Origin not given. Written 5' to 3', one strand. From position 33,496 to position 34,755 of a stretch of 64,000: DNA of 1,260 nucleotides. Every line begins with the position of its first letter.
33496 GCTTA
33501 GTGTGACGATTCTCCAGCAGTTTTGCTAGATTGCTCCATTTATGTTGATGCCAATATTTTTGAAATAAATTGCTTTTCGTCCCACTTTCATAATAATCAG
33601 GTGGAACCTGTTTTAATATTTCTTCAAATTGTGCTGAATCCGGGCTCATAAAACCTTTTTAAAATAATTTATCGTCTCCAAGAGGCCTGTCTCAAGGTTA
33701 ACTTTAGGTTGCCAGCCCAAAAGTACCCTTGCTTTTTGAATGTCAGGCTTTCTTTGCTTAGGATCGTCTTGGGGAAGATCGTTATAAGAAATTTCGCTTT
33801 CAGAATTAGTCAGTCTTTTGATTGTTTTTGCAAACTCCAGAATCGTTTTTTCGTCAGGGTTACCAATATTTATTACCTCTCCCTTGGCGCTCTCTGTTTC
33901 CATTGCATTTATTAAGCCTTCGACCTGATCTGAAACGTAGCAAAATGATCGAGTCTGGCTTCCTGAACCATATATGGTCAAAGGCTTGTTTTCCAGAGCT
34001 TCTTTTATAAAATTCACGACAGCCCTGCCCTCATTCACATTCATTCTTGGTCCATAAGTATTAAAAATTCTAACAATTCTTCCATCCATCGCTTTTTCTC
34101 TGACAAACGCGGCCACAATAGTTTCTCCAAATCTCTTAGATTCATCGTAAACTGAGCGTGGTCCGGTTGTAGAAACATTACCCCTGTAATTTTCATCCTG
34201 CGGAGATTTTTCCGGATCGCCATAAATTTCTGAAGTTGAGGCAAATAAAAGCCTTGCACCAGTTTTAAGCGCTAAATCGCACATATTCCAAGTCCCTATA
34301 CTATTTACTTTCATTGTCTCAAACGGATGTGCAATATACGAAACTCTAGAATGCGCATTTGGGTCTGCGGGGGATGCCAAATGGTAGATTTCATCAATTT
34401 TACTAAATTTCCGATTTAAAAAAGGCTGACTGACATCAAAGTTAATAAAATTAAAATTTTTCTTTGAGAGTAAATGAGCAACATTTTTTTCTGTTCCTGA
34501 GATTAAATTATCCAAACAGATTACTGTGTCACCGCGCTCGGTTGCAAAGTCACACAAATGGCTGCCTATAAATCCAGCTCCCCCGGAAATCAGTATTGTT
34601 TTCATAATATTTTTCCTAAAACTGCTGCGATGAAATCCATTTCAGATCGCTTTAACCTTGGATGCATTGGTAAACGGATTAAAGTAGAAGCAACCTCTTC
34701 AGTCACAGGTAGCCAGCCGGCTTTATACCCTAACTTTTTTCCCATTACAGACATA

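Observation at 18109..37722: Three paralogous Arn-like modules (PLP enzyme + SDR + DPM1-like GT2 + GT-C) with ArnA split into separate formyltransferase and decarboxylase genes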

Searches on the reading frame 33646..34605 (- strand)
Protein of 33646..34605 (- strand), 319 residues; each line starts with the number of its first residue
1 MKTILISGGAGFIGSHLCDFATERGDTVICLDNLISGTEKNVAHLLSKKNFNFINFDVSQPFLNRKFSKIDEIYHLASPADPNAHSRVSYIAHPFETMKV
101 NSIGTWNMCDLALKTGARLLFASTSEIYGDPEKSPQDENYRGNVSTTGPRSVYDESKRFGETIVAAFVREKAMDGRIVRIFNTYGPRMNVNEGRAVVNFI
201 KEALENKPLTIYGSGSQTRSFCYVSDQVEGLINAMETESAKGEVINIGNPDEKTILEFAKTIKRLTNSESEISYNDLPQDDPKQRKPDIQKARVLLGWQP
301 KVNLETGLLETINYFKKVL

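Call 4: search_protein_families(library=pfam, proteins=[window:33646-34605:-], max_evalue=0.01)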
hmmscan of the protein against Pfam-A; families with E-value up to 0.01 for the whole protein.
window:33646-34605:- (319 aa): 7 families
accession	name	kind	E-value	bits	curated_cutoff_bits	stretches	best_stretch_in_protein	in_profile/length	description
PF01370.27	Epimerase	-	1e-52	179.4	20.9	1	4-248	1-240/240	NAD dependent epimerase/dehydratase family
PF16363.11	GDP_Man_Dehyd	-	1.8e-51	176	27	1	5-309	1-330/332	GDP-mannose 4,6 dehydratase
PF04321.23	RmlD_sub_bind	-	4.9e-12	45.9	27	1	3-270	2-235/287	RmlD substrate binding domain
PF01073.25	3Beta_HSD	-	5.6e-11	42.4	22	1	5-232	1-226/280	3-beta hydroxysteroid dehydrogenase/isomerase family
PF02719.21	Polysacc_synt_2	-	1.4e-07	31.4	20.2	1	4-118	1-121/293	Polysaccharide biosynthesis protein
PF07993.18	NAD_binding_4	-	3.8e-06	26.7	20.1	1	59-185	78-209/258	Male sterility protein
PF00106.31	adh_short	-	0.0012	18.8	26.6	1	2-61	1-61/195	short chain dehydrogenase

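Call 6: search_protein_families(library=ncbifam, proteins=[window:33646-34605:-], max_evalue=0.001)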
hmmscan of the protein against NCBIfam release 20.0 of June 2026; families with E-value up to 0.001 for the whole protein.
window:33646-34605:- (319 aa): 26 families (the best 25 are shown)
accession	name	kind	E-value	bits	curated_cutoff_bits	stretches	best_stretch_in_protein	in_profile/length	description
TIGR01181.1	dTDP_gluc_dehyt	equivalog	9.7e-42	143.2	365.1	1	4-316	2-312/321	dTDP-glucose 4,6-dehydratase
TIGR04180.1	EDH_00030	hypoth_equivalog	2e-34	119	475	1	4-302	1-296/297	NAD-dependent 4,6-dehydratase LegB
TIGR01179.1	galE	equivalog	8.4e-34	116.9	262.3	1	4-310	2-320/332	UDP-glucose 4-epimerase GalE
NF005998.1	PRK08125.1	equivalog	2.1e-32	112.3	777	1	2-315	316-649/649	bifunctional UDP-4-amino-4-deoxy-L-arabinose formyltransferase/UDP-glucuronic acid oxidase ArnA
NF008872.0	PRK11908.1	equivalog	9.6e-31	107.1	294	1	1-317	1-337/349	bifunctional UDP-4-keto-pentose/UDP-xylose synthase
NF007490.0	PRK10084.1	subfamily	8.9e-29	100.6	649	1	4-315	3-334/361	dTDP-glucose 4,6-dehydratase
TIGR02197.1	heptose_epim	equivalog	2.3e-27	96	274.6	1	4-313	1-311/316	ADP-glyceromanno-heptose 6-epimerase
NF007582.0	PRK10217.1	equivalog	3.2e-27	95.6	698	1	1-315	1-331/355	dTDP-glucose 4,6-dehydratase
NF011728.1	PRK15181.1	equivalog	2.8e-22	79.2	760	1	2-315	16-337/348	Vi polysaccharide biosynthesis UDP-N-acetylglucosaminuronic acid C-4 epimerase TviC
NF047922.1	GDPFucSynFcl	equivalog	6.5e-18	65.2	500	1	93-315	73-301/308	GDP-L-fucose synthase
NF007956.0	PRK10675.1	subfamily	4.9e-15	55.5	394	1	3-300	2-314/338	UDP-glucose 4-epimerase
TIGR02622.1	CDP_4_6_dhtase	equivalog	5.9e-13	48.7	278.45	1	2-317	5-332/352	CDP-glucose 4,6-dehydratase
NF008360.0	PRK11150.1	equivalog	2.5e-12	46.6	452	1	4-279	2-266/310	ADP-glyceromanno-heptose 6-epimerase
NF041015.1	UDPsulfquin_syn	equivalog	5e-12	45.5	575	1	193-283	236-330/384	UDP-sulfoquinovose synthase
TIGR01214.1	rmlD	equivalog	2.5e-10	39.9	224.05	1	3-267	1-227/285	dTDP-4-dehydrorhamnose reductase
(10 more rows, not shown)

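Call 16: search_solved_structures(query=window:33646-34605:-, max_evalue=1e-10, show_alignments=2)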
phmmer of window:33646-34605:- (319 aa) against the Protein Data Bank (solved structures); distinct sequences matched with E-value up to 1e-10: 92 (the best 60 are shown).
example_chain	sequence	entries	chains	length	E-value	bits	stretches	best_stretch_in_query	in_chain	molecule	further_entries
4gll_A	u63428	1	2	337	4.2e-103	347.9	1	2-318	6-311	UDP-glucuronic acid decarboxylase 1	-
2b69_A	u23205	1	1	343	4.5e-103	347.8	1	2-318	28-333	UDP-glucuronate decarboxylase 1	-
4m55_A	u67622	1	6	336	2.1e-102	345.6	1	2-318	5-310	UDP-glucuronic acid decarboxylase 1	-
4lk3_A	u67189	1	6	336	2.9e-102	345.2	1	2-318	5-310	UDP-glucuronic acid decarboxylase 1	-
8vr2_A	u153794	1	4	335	2.8e-41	144.9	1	2-315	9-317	NAD-dependent epimerase/dehydratase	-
6zl6_A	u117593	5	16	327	2.2e-37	132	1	4-317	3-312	Epimerase domain-containing protein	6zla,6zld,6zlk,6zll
4zrm_A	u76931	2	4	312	5.4e-37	130.8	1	3-319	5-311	UDP-glucose 4-epimerase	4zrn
6zlj_A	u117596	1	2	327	7.5e-37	130.3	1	4-317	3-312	Epimerase domain-containing protein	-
6bwl_A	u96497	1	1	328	6.8e-34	120.6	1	4-317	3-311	Pal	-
8rdg_A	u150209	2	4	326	2e-32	115.8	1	4-312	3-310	SDR family NAD(P)-dependent oxidoreductase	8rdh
6pmh_A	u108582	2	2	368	4.2e-32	114.7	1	2-315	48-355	UDP-glucose 4-epimerase related protein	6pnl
8rdi_A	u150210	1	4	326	7.2e-32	114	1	4-312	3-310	SDR family NAD(P)-dependent oxidoreductase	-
7ys8_A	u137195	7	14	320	1.4e-31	113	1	4-316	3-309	UDP-glucose 4-epimerase | UDP-glucose 4-epimerase along with EC 5.1.3.2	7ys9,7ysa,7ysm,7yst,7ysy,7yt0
6wjb_A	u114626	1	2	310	5.6e-28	101.2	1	3-294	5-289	NAD-dependent epimerase/dehydratase family protein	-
9rl0_E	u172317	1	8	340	6.2e-28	101.1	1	4-318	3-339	CDP-tyvelose 2-epimerase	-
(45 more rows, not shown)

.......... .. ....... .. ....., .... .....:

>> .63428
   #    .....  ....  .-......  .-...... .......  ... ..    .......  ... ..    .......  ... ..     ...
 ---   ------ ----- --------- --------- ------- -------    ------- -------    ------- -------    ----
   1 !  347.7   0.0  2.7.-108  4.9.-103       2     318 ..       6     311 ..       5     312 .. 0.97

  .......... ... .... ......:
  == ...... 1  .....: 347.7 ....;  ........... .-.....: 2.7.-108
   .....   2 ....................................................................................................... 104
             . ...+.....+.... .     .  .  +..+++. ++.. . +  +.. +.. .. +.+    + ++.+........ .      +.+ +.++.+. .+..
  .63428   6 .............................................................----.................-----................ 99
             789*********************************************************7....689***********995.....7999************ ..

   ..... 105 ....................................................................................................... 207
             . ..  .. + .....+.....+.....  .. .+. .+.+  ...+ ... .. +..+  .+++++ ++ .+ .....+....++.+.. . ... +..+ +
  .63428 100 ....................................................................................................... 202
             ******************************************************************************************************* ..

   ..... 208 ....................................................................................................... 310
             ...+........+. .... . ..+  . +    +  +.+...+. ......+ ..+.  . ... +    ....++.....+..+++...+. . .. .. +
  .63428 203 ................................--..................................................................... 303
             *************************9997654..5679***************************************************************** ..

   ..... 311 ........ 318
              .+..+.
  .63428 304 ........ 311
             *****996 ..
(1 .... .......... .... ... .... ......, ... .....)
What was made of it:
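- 33646..34605 (-): Cassette C: UXS-type UDP-glucuronate decarboxylase. 348 bits (E 4e-103) to human UXS1; about 95 bits to ArnA (call 16).
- On Arn pathway: ArnA chains in the PDB score about 95 bits, against 348 for human UXS1 (calls 6, 16).
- Checked: | 33646-34605 | - | UXS (call 16) |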

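Call 84: find_related_loci(query=window:33646-34605:-, collection=metagenome_contigs, flank=8000)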
Query window:33646-34605:- (319 aa) in metagenome_contigs; peptide patterns used: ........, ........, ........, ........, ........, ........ (x = any residue, [..] = any of these).
600 stretches matched a pattern (row limit reached: there are more); 174 encode a relative of the query (tblastn E <= 1e-3); the best 80 are kept; 80 distinct loci.
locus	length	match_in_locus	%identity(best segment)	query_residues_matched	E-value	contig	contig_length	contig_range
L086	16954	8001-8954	75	2-319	5e-173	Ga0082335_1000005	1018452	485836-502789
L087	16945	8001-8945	72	1-315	3e-161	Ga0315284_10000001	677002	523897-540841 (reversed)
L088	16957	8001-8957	72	1-319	1e-160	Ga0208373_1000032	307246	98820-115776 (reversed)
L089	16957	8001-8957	72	1-319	1e-160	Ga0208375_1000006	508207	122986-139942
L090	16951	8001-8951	72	2-317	1e-157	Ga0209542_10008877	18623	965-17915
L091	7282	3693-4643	69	2-319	1e-157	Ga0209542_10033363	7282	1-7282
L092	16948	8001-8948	70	2-317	6e-157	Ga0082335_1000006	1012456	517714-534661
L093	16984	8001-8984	68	2-319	1e-155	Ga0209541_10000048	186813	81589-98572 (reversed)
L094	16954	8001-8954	68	2-319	1e-154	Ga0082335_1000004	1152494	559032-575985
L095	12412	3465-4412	70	2-318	9e-154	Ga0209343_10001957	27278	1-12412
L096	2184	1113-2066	68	2-319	3e-164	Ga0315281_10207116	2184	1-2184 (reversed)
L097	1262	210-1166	68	1-319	9e-168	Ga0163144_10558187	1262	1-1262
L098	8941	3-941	70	5-318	6e-152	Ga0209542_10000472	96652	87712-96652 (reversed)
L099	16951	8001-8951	69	2-317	5e-151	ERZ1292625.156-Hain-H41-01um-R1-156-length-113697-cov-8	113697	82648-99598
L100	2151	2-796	70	50-315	3e-135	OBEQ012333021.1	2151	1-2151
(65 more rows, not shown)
